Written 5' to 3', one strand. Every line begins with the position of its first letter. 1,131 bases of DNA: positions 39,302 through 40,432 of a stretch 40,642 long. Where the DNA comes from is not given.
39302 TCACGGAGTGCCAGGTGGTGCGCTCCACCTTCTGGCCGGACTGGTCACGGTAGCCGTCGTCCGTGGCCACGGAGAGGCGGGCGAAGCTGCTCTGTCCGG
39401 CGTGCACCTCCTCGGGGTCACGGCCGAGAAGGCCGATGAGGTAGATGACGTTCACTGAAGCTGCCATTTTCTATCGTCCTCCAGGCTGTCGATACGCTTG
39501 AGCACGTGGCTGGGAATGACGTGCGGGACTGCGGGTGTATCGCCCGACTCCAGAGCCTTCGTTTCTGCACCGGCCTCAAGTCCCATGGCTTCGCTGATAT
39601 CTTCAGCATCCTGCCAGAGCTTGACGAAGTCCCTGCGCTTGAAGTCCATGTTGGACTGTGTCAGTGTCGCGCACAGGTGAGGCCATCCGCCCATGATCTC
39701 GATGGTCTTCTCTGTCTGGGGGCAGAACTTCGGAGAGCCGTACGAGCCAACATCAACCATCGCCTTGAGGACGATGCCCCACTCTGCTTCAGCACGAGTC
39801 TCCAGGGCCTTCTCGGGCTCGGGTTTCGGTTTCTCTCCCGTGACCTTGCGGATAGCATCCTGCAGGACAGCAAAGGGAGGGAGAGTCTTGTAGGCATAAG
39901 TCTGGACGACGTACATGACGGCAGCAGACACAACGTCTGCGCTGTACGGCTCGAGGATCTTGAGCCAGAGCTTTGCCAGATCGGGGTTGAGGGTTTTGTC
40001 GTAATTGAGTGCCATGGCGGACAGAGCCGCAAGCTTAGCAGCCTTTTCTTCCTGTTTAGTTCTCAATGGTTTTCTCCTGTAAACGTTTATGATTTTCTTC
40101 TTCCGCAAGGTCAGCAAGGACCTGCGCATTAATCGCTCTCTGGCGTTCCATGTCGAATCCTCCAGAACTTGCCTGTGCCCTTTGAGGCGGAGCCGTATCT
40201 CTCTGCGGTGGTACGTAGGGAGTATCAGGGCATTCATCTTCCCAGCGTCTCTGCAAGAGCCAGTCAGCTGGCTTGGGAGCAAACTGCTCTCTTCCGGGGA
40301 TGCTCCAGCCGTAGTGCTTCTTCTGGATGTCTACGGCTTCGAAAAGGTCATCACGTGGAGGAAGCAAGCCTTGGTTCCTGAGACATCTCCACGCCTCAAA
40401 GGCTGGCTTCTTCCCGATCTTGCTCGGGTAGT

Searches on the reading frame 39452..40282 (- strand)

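Call 49: search_protein_families(library=pfam, proteins=[window:39452-40282:-], max_evalue=0.001)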
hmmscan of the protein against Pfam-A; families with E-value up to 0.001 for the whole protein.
window:39452-40282:- (276 aa): 1 family
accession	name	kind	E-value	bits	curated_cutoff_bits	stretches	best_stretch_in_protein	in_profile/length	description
PF20081.4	DUF6475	-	0.00031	21.5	28.5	1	191-224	9-41/90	Domain of unknown function (DUF6475)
